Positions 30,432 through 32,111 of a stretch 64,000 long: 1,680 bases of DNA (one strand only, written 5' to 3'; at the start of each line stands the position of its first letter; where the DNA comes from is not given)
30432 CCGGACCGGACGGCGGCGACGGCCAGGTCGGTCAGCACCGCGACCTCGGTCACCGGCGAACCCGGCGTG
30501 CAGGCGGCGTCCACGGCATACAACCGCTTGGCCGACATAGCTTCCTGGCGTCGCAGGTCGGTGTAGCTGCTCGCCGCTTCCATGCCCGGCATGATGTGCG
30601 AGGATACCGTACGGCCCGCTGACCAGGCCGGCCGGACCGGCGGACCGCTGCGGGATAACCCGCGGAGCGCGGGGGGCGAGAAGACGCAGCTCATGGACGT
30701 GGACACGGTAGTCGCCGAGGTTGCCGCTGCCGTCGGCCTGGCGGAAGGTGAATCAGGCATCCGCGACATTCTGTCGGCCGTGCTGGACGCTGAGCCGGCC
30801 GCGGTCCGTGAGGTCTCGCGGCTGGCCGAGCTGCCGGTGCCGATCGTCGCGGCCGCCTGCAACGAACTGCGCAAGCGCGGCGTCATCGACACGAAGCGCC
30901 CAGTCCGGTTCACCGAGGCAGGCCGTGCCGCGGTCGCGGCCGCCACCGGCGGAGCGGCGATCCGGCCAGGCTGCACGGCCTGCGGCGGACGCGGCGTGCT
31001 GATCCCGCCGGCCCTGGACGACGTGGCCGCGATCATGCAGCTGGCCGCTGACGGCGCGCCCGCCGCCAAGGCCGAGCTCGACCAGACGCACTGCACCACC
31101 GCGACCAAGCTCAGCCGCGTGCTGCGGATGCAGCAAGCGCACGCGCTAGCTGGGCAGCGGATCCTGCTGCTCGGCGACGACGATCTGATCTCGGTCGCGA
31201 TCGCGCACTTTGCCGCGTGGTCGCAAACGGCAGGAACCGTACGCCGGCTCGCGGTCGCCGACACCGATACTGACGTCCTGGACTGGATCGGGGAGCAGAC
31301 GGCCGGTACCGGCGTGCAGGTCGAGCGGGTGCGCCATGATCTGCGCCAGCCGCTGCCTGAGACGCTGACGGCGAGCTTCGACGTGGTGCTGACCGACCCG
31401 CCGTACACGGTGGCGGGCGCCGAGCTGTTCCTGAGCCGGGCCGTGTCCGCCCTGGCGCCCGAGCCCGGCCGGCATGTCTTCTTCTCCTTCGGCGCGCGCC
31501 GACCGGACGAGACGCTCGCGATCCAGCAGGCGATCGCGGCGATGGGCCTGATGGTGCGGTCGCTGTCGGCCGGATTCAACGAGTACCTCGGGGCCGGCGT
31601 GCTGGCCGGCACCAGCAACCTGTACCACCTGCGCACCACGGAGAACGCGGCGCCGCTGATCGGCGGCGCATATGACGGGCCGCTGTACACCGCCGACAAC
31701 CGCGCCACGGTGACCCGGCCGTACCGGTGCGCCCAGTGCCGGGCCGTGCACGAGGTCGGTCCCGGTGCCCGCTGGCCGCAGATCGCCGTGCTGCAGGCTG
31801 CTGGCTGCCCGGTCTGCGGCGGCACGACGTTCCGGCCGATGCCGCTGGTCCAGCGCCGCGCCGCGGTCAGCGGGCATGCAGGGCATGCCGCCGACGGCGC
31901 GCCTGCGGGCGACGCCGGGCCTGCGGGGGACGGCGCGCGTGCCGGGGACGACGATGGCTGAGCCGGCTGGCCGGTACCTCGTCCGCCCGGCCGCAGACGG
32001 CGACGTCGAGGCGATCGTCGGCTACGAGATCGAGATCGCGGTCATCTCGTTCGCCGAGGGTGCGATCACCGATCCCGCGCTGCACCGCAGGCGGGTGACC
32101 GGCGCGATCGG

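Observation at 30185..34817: Orphan operon joining a BpsA/DUF43 aminopropyltransferase and SpeH AdoMet decarboxylase to GNAT, FkbH-like loader and ACP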

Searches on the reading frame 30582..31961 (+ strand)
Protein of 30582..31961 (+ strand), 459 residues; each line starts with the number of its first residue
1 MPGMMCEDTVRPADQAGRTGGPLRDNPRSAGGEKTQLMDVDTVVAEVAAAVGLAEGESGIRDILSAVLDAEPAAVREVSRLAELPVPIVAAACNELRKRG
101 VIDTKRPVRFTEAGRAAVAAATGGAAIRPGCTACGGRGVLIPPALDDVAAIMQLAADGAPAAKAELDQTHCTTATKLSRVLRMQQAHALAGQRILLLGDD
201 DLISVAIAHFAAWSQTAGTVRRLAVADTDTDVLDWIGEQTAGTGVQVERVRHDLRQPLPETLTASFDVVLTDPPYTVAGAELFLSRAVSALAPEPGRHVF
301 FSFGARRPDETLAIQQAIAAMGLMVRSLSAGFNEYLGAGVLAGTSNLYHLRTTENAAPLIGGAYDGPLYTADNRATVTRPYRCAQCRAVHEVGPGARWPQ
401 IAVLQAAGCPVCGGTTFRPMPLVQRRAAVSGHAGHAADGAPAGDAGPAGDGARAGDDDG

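Call 3: search_protein_families(library=pfam, proteins=[window:30582-31961:+], max_evalue=0.01)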
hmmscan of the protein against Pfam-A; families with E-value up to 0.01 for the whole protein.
window:30582-31961:+ (459 aa): 2 families
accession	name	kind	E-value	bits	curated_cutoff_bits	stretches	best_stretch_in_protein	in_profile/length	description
PF01861.22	BpsA_C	-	1.3e-35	123.3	27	1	156-344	10-192/243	Branched-chain polyamine synthase A C-terminal domain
PF09845.14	OapC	-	0.0092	16.7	23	0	380-418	1-31/133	Origin-associated protein OapC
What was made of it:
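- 30693..31961 (+): BpsA-like aminopropyltransferase of the DPPY/zinc-ribbon subfamily (422 aa; residues 389-422 are a window-specific disordered tail). PF01861 scores 123 bits (call 3).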

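Call 4: search_protein_families(library=ncbifam, proteins=[window:30582-31961:+], max_evalue=0.01)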
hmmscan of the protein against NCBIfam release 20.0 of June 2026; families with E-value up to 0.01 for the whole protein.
window:30582-31961:+ (459 aa): 0 families

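Call 11: find_homologous_proteins(query=window:30693-31958:+, max_evalue=0.00001)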
Query window:30693-31958:+ (422 aa): 1692 proteins with E <= 0.00001 among 8000 candidates; the best 120 are listed.
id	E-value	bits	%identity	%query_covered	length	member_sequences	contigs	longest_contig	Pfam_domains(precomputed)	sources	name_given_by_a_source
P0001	7.7e-222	755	89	92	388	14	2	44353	PF01861.23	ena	-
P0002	3.6e-221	753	88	92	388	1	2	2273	PF01861.23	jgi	jgi:predicted methyltransferase/DNA-directed RNA polymerase subunit RPC12/RpoP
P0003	1.5e-196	672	79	92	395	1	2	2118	PF01861.23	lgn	-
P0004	1.4e-195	668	79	92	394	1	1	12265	PF01861.23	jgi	jgi:N4-bis(aminopropyl)spermidine synthase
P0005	1.7e-194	665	78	92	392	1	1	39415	PF01861.23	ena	-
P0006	2.2e-194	664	79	92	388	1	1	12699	PF01861.23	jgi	jgi:N4-bis(aminopropyl)spermidine synthase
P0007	3.0e-193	661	77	92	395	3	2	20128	PF01861.23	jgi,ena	-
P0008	1.0e-192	659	79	92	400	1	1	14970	PF01861.23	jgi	jgi:N4-bis(aminopropyl)spermidine synthase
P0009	1.5e-192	658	77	92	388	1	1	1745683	PF01861.23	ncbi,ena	-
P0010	2.2e-192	658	78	92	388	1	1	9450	PF01861.23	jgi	-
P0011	2.5e-192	658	77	92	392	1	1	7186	PF01861.23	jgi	jgi:N4-bis(aminopropyl)spermidine synthase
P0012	3.5e-192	657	77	92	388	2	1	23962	PF01861.23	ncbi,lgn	-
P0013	4.7e-192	657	77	92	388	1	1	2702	PF01861.23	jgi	jgi:N4-bis(aminopropyl)spermidine synthase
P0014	8.1e-192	656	77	90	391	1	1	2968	PF01861.23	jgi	jgi:N4-bis(aminopropyl)spermidine synthase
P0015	8.3e-192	656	78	92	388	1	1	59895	PF01861.23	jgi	jgi:predicted methyltransferase/DNA-directed RNA polymerase subunit RPC12/RpoP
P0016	1.9e-191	655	77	92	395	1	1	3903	PF01861.23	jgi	-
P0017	3.4e-191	654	77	92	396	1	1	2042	PF01861.23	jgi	jgi:N4-bis(aminopropyl)spermidine synthase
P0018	4.6e-191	653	77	92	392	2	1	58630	PF01861.23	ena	-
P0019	4.7e-191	653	77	92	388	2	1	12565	PF01861.23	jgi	jgi:N4-bis(aminopropyl)spermidine synthase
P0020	1.3e-190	652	78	92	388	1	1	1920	PF01861.23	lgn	-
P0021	1.3e-190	652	77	92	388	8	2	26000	PF01861.23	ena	-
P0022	1.4e-190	652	77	92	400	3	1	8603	PF01861.23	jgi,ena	-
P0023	2.0e-190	651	77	92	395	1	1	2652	PF01861.23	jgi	jgi:N4-bis(aminopropyl)spermidine synthase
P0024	2.9e-190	651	78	92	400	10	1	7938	PF01861.23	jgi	jgi:hypothetical protein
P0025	5.0e-190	650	78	92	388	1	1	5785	PF01861.23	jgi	jgi:N4-bis(aminopropyl)spermidine synthase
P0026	6.3e-190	650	77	92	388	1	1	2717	PF01861.23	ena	-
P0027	6.5e-190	650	77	92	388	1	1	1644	PF01861.23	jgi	jgi:N4-bis(aminopropyl)spermidine synthase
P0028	6.6e-190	650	77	92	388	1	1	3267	PF01861.23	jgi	jgi:N4-bis(aminopropyl)spermidine synthase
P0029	7.4e-190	649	77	92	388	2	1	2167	PF01861.23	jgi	jgi:predicted methyltransferase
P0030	7.5e-190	649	77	92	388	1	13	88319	PF01861.23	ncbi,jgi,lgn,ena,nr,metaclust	ncbi:MAG TPA: bis-aminopropyl spermidine synthase family protein [Streptosporangiaceae bacterium]|jg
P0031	1.1e-189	649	76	92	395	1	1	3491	PF01861.23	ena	-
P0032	1.1e-189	649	77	92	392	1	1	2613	PF01861.23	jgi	jgi:N4-bis(aminopropyl)spermidine synthase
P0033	1.2e-189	649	77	92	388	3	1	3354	PF01861.23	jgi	jgi:N4-bis(aminopropyl)spermidine synthase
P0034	1.2e-189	649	76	92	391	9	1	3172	PF01861.23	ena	-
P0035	1.5e-189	648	78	92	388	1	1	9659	PF01861.23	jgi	jgi:N4-bis(aminopropyl)spermidine synthase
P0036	1.7e-189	648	77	92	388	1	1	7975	PF01861.23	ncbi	-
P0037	2.3e-189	648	78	92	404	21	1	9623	PF01861.23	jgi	jgi:predicted methyltransferase/DNA-directed RNA polymerase subunit RPC12/RpoP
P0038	3.5e-189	647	76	92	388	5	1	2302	PF01861.23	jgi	jgi:N4-bis(aminopropyl)spermidine synthase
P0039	4.8e-189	647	77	92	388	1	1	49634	PF01861.23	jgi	jgi:N4-bis(aminopropyl)spermidine synthase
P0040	5.6e-189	647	77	92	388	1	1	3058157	PF01861.23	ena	-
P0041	5.6e-189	647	77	92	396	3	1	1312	PF01861.23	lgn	-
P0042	5.9e-189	646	77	92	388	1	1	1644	PF01861.23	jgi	jgi:predicted methyltransferase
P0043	9.9e-189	646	76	92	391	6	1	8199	PF01861.23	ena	-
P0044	1.0e-188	646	77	92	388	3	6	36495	PF01861.23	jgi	jgi:N4-bis(aminopropyl)spermidine synthase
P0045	1.2e-188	645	76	92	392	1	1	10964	PF01861.23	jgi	jgi:N4-bis(aminopropyl)spermidine synthase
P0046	1.5e-188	645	77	92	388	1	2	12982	PF01861.23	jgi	jgi:N4-bis(aminopropyl)spermidine synthase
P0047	1.6e-188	645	77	92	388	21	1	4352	PF01861.23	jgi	-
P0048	1.7e-188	645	76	92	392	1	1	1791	PF01861.23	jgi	-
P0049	2.1e-188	645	76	92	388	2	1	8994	PF01861.23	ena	-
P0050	2.1e-188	645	76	92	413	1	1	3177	PF01861.23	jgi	jgi:N4-bis(aminopropyl)spermidine synthase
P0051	2.3e-188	645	77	92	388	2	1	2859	PF01861.23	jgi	jgi:N4-bis(aminopropyl)spermidine synthase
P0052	2.6e-188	644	77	92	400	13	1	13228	PF01861.23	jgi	-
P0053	3.2e-188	644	76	92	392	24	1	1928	PF01861.23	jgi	jgi:hypothetical protein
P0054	3.3e-188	644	77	92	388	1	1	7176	PF01861.23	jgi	jgi:N4-bis(aminopropyl)spermidine synthase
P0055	8.9e-188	643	75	92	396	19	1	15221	PF01861.23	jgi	jgi:N4-bis(aminopropyl)spermidine synthase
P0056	9.9e-188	642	77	92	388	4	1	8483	PF01861.23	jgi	jgi:N4-bis(aminopropyl)spermidine synthase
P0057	1.0e-187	642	77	90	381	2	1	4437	PF01861.23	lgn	-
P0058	1.1e-187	642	77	92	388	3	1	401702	PF01861.23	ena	-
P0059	1.3e-187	642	77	92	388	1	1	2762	PF01861.23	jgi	jgi:N4-bis(aminopropyl)spermidine synthase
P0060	1.3e-187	642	77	92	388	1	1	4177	PF01861.23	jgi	jgi:N4-bis(aminopropyl)spermidine synthase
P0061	1.5e-187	642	76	92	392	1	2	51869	PF01861.23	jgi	jgi:N4-bis(aminopropyl)spermidine synthase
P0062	1.9e-187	642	77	92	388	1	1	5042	PF01861.23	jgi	jgi:N4-bis(aminopropyl)spermidine synthase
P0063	1.9e-187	641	75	92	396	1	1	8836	PF01861.23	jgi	jgi:hypothetical protein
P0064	1.9e-187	641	77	92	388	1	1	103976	PF01861.23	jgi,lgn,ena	-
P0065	2.1e-187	641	77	92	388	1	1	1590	PF01861.23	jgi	jgi:N4-bis(aminopropyl)spermidine synthase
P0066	2.9e-187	641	75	92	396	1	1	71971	PF01861.23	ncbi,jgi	ncbi:MAG TPA: bis-aminopropyl spermidine synthase family protein [Streptosporangiaceae bacterium]|jg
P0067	3.6e-187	641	77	92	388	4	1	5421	PF01861.23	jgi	jgi:predicted methyltransferase/DNA-directed RNA polymerase subunit RPC12/RpoP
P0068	4.0e-187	640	77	92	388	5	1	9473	PF01861.23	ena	-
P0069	4.5e-187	640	76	92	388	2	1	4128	PF01861.23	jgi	jgi:N4-bis(aminopropyl)spermidine synthase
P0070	8.7e-187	639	75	92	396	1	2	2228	PF01861.23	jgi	-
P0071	1.0e-186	639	77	91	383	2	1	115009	PF01861.23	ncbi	-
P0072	1.2e-186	639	76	92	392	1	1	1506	PF01861.23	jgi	jgi:N4-bis(aminopropyl)spermidine synthase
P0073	2.6e-186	638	75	92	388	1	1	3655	PF01861.23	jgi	jgi:predicted methyltransferase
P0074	2.8e-186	638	76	92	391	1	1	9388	PF01861.23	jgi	jgi:N4-bis(aminopropyl)spermidine synthase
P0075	4.2e-186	637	75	92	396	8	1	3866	PF01861.23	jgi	-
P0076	4.3e-186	637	75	92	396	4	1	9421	PF01861.23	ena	-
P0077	5.2e-186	637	74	93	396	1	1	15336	PF01861.23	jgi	jgi:N4-bis(aminopropyl)spermidine synthase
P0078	5.2e-186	637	76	92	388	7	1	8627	PF01861.23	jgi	jgi:predicted methyltransferase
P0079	5.7e-186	637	77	92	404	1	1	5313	PF01861.23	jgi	jgi:N4-bis(aminopropyl)spermidine synthase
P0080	7.6e-186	636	75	92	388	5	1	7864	PF01861.23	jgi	jgi:N4-bis(aminopropyl)spermidine synthase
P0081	8.0e-186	636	74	92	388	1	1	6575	PF01861.23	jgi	jgi:predicted methyltransferase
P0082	9.5e-186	636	76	89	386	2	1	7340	PF01861.23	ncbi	-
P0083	1.2e-185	636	76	92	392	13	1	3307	PF01861.23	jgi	jgi:N4-bis(aminopropyl)spermidine synthase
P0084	1.2e-185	636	75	92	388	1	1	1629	PF01861.23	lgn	-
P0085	1.3e-185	635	76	92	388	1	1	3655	PF01861.23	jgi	jgi:N4-bis(aminopropyl)spermidine synthase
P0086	1.3e-185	635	75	92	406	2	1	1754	PF01861.23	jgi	jgi:N4-bis(aminopropyl)spermidine synthase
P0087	1.4e-185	635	76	92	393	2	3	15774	PF01861.23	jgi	jgi:N4-bis(aminopropyl)spermidine synthase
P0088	1.6e-185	635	75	92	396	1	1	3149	PF01861.23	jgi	jgi:predicted methyltransferase/DNA-directed RNA polymerase subunit RPC12/RpoP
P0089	1.7e-185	635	76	92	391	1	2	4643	PF01861.23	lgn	-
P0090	1.7e-185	635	76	92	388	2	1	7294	PF01861.23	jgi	jgi:N4-bis(aminopropyl)spermidine synthase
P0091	1.7e-185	635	74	93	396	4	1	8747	PF01861.23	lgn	-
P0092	2.8e-185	634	74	92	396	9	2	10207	PF01861.23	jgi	-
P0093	2.8e-185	634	74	92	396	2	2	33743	PF01861.23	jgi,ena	-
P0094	3.0e-185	634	76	92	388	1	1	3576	PF01861.23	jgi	jgi:N4-bis(aminopropyl)spermidine synthase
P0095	3.0e-185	634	77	92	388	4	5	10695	PF01861.23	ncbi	-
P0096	3.1e-185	634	75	92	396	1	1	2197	PF01861.23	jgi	jgi:predicted methyltransferase/DNA-directed RNA polymerase subunit RPC12/RpoP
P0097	6.3e-185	633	75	92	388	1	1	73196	PF01861.23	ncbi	-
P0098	6.4e-185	633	77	91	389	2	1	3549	PF01861.23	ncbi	-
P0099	6.7e-185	633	74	92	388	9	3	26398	PF01861.23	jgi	jgi:predicted methyltransferase/DNA-directed RNA polymerase subunit RPC12/RpoP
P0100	1.3e-184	632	76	92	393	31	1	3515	PF01861.23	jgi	-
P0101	1.5e-184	632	75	91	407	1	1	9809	PF01861.23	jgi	jgi:N4-bis(aminopropyl)spermidine synthase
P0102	1.6e-184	632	74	92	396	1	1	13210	PF01861.23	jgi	jgi:predicted methyltransferase/DNA-directed RNA polymerase subunit RPC12/RpoP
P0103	1.9e-184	632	76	92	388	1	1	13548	PF01861.23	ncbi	-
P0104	2.1e-184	631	73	92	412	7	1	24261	PF01861.23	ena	-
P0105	2.1e-184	631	76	92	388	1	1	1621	PF01861.23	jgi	jgi:N4-bis(aminopropyl)spermidine synthase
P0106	2.4e-184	631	76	92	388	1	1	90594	PF01861.23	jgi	jgi:predicted methyltransferase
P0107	3.0e-184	631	76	92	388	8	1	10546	PF01861.23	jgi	jgi:N4-bis(aminopropyl)spermidine synthase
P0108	3.4e-184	631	76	92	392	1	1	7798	PF01861.23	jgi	jgi:N4-bis(aminopropyl)spermidine synthase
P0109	3.8e-184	631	74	92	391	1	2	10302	PF01861.23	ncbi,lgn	ncbi:MAG: bis-aminopropyl spermidine synthase family protein [Streptosporangiaceae bacterium]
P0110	4.1e-184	630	75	93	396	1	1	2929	PF01861.23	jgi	jgi:N4-bis(aminopropyl)spermidine synthase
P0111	4.5e-184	630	76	92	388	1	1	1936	PF01861.23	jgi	jgi:predicted methyltransferase/DNA-directed RNA polymerase subunit RPC12/RpoP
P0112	4.8e-184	630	75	92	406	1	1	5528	PF01861.23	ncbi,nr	ncbi:MAG: bis-aminopropyl spermidine synthase family protein [Actinobacteria bacterium]|nr:bis-amino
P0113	5.1e-184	630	75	92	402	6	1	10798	PF01861.23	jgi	-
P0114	7.0e-184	630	76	92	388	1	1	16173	PF01861.23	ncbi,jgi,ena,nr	ncbi:MAG TPA: bis-aminopropyl spermidine synthase family protein [Streptosporangiaceae bacterium]|nr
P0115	9.1e-184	629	75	92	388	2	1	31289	PF01861.23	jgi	jgi:predicted methyltransferase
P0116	1.3e-183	629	75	92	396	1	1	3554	PF01861.23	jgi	jgi:N4-bis(aminopropyl)spermidine synthase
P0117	1.4e-183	629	75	92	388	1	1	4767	PF01861.23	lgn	-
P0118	1.6e-183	629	75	92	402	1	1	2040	PF01861.23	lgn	-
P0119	1.8e-183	628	74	89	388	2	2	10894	PF01861.23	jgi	jgi:N4-bis(aminopropyl)spermidine synthase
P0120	1.9e-183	628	74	92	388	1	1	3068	PF01861.23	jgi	jgi:N4-bis(aminopropyl)spermidine synthase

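Call 12: search_solved_structures(query=window:30693-31958:+, max_evalue=1, show_alignments=2)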
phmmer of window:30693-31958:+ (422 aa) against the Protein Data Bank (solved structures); distinct sequences matched with E-value up to 1: 8.
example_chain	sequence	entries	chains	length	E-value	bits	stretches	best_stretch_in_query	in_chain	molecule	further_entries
2qm3_A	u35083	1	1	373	1.8e-25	93.2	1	13-304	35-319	Predicted methyltransferase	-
5xnc_A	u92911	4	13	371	2.7e-24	89.3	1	20-306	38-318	N(4)-bis(aminopropyl)spermidine synthase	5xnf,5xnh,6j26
6j27_A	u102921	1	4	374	3.7e-18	69.1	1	6-300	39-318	N(4)-bis(aminopropyl)spermidine synthase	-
6j28_A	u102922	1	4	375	3.7e-18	69.1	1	6-300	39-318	N(4)-bis(aminopropyl)spermidine synthase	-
1zud_1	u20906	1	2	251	0.14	14.5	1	356-382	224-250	Adenylyltransferase thiF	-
1zfn_A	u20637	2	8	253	0.15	14.4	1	356-382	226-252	Adenylyltransferase thiF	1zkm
1bud_A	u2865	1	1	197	0.81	12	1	46-111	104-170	PROTEIN (ACUTOLYSIN A)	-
1bsw_A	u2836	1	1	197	0.81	12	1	46-111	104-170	PROTEIN (ACUTOLYSIN A)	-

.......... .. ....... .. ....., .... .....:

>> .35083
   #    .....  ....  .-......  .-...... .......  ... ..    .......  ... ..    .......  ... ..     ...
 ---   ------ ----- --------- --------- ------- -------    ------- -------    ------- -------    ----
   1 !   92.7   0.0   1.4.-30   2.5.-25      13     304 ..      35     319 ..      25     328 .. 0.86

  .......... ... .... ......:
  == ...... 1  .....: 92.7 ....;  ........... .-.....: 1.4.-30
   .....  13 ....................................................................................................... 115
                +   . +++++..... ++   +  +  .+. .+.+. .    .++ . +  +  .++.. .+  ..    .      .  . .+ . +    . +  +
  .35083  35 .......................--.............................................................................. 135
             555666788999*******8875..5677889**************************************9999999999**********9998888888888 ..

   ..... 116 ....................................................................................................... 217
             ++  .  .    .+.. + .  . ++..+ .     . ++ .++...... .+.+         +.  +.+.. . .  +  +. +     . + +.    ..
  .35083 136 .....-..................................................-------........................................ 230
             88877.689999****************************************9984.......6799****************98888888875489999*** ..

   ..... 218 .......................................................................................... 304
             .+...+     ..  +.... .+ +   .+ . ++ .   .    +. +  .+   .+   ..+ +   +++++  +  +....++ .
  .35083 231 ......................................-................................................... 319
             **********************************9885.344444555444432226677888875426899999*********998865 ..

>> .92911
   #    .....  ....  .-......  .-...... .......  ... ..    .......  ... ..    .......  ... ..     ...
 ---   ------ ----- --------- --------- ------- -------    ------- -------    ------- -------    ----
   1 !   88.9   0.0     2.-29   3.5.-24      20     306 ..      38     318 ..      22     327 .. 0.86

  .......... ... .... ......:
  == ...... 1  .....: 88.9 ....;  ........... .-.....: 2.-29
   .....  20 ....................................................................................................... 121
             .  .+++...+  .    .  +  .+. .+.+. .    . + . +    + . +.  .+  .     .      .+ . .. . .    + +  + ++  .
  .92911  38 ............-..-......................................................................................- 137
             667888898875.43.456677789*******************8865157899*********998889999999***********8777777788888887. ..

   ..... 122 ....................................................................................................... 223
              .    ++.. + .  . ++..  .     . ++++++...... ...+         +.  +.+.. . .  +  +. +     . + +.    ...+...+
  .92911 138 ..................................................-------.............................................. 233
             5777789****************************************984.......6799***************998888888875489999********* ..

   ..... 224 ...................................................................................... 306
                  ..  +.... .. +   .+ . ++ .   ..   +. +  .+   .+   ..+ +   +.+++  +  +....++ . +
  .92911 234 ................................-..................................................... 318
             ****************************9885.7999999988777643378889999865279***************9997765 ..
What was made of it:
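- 30693..31961 (+): PDB sequence hits to 2qm3 and 5xnc give E about 1e-25 (call 12).
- On BpsA (branched-chain polyamine synthase, PF01861 / EC 2.5.1.128): PDB 5xnc and 2qm3 hit at E about 1e-25 (call 12).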

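Call 13: find_encoding_contigs(protein=P0009, flank=10000, max_places=3)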
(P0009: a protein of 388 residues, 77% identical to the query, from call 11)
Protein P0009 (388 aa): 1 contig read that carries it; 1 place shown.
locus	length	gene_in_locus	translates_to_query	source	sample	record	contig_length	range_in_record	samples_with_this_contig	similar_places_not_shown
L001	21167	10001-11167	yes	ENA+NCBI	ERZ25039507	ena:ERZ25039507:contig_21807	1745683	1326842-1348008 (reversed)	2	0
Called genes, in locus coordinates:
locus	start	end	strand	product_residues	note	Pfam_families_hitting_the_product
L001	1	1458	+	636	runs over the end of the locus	PF01943:Polysacc_synt, PF13440:Polysacc_synt_3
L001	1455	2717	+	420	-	PF00534:Glycos_transf_1, PF13692:Glyco_trans_1_4, PF13524:Glyco_trans_1_2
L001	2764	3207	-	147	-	PF03720:UDPG_MGDP_dh_C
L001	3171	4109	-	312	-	PF03721:UDPG_MGDP_dh_N, PF00984:UDPG_MGDP_dh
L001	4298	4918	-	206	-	-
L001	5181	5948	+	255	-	-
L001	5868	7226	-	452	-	PF04932:Wzy_C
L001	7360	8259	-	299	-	PF00535:Glycos_transf_2, PF13641:Glyco_tranf_2_3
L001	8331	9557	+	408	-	PF13579:Glyco_trans_4_4 (weak), PF20706:GT4-conflict, PF00534:Glycos_transf_1, PF13524:Glyco_trans_1_2 (weak), PF13692:Glyco_trans_1_4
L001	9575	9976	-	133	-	PF02675:AdoMet_dc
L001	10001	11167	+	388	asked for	PF01861:BpsA_C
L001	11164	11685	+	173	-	PF00583:Acetyltransf_1 (weak)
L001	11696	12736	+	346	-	-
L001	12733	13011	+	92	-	PF00550:PP-binding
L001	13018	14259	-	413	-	PF00999:Na_H_Exchanger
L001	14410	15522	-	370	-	-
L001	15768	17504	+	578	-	PF00528:BPD_transp_1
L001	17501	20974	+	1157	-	PF00005:ABC_tran, PF25199:nSTAND_NTPase5 (faint), PF09821:AAA_assoc_C, PF02702:KdpD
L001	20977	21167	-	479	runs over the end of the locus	PF13360:PQQ_2, PF13570:Beta-prop_ACSF4 (faint)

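Call 14: find_encoding_contigs(protein=P0040, flank=10000, max_places=3)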
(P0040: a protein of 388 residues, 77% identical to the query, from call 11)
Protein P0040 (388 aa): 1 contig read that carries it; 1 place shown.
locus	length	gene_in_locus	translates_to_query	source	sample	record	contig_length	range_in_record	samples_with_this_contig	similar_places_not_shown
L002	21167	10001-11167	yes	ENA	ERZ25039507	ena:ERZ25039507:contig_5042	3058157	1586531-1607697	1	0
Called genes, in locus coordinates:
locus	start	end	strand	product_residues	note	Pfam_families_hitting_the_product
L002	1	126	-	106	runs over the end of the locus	PF08044:DUF1707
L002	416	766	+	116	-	PF01047:MarR, PF12802:MarR_2, PF13463:HTH_27 (weak)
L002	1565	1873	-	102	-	PF19950:DUF6412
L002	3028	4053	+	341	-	-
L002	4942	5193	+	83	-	PF09957:VapB_antitoxin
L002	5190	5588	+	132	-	PF01850:PIN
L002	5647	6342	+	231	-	PF14342:DUF4396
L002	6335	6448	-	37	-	-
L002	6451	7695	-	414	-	PF07992:Pyr_redox_2, PF00070:Pyr_redox, PF02852:Pyr_redox_dim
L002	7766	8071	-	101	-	PF11829:DUF3349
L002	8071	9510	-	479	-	PF01384:PHO4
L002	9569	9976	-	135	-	PF02675:AdoMet_dc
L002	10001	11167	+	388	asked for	PF01861:BpsA_C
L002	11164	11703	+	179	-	PF00583:Acetyltransf_1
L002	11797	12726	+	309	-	-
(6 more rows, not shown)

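Call 21: find_related_loci(query=window:30693-31958:+, collection=genome_contigs, flank=10000)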
Query window:30693-31958:+ (422 aa) in genome_contigs; peptide patterns used: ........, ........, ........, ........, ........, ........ (x = any residue, [..] = any of these).
233 stretches matched a pattern; 4 encode a relative of the query (tblastn E <= 1e-3); 4 distinct loci.
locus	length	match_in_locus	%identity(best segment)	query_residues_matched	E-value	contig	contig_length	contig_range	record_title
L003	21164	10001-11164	76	1-388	0e+0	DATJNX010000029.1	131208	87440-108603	MAG TPA_asm: Streptosporangiaceae bacterium isolate SMAG_U14872 k141_1428761, whole genome shotgun sequence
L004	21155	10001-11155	75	1-385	0e+0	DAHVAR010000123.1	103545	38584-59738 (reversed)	MAG TPA_asm: Actinobacteria bacterium isolate clean1706 k141_441518, whole genome shotgun sequence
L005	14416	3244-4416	74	1-391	0e+0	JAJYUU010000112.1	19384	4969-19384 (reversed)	MAG: Actinomycetes bacterium isolate FK1.bin32 NODE_2756_length_19384_cov_7.655502, whole genome shotgun sequence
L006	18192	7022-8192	55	1-388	6e-82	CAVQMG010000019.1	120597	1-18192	MAG: uncultured Actinomycetota bacterium isolate MFD00031.bin.2.51 genome assembly, contig: contig_77500, whole genome s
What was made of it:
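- Tried and rejected: The genome_contigs scan with the single protein returned only four close relatives (call 21).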
